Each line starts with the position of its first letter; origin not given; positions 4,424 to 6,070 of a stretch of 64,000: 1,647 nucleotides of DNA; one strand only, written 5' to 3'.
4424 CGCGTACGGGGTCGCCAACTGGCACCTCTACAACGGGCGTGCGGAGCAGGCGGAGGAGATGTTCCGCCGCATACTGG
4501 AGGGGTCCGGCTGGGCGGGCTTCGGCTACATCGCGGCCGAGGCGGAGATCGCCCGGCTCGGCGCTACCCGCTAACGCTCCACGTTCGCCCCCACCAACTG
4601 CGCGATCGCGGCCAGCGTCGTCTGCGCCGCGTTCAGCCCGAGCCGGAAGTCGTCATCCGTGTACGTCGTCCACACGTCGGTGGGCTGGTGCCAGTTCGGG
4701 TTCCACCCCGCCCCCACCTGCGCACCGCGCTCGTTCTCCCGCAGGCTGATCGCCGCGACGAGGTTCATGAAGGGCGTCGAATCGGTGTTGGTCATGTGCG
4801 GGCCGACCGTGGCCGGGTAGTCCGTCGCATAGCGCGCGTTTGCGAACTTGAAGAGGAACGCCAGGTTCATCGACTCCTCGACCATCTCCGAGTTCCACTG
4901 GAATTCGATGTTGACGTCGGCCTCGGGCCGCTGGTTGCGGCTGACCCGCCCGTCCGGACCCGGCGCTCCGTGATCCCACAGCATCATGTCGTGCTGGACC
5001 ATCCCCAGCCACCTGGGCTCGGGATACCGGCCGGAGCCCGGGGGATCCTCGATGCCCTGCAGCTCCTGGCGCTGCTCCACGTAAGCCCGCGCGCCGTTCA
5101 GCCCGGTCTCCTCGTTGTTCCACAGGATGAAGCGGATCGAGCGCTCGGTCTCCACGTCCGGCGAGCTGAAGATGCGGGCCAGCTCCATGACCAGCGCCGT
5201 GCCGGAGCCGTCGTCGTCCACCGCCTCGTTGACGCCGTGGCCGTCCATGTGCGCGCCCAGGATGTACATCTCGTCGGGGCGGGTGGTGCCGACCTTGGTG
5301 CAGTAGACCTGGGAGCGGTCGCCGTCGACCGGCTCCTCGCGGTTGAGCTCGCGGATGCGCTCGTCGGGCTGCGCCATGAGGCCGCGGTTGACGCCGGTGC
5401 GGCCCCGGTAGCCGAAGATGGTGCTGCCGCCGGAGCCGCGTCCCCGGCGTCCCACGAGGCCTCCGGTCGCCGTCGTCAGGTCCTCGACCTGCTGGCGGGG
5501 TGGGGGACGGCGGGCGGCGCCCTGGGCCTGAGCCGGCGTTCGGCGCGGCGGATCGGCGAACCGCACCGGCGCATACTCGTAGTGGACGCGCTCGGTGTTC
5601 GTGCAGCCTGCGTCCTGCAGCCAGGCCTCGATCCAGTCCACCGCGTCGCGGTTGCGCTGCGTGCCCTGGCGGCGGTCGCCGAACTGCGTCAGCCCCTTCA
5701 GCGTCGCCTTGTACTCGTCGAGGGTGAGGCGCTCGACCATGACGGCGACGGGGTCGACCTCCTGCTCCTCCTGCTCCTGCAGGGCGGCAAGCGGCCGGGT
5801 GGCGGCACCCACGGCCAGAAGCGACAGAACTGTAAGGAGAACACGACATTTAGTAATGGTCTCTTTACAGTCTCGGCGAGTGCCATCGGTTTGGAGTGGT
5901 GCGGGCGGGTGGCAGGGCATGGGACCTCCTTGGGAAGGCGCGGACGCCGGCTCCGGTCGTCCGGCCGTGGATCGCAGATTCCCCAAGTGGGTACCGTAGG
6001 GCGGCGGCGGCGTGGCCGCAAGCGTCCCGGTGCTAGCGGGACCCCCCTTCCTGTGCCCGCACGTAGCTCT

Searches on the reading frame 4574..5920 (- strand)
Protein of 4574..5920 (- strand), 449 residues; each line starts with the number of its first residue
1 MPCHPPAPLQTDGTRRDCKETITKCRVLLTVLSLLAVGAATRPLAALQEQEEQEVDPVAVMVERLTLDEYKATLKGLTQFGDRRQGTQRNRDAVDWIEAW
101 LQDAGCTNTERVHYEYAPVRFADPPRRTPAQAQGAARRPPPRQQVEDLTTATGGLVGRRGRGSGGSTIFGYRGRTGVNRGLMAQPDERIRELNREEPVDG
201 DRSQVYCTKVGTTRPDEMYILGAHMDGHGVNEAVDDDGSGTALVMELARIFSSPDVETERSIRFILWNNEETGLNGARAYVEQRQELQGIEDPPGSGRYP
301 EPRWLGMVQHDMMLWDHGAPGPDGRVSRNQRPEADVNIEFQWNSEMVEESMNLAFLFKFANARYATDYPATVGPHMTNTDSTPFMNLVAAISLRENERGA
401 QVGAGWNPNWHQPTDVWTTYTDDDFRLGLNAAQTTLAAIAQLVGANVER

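Call 17: search_protein_families(library=pfam, proteins=[window:4574-5920:-], max_evalue=0.001)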
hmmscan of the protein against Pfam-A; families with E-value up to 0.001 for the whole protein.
window:4574-5920:- (449 aa): 2 families
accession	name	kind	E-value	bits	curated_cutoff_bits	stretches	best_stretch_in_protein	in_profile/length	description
PF04389.22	Peptidase_M28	-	1.8e-21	77.2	21.3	1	211-419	8-176/193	Peptidase family M28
PF01546.33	Peptidase_M20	-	6e-05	23.5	24.6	1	234-295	33-102/206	Peptidase family M20/M25/M40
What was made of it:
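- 4571..5920 (-): M28 peptidase gene. Its start is the ATG at 5920, preceded by AAGGAGG. It contains element A. Pfam PF04389 (call 17).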
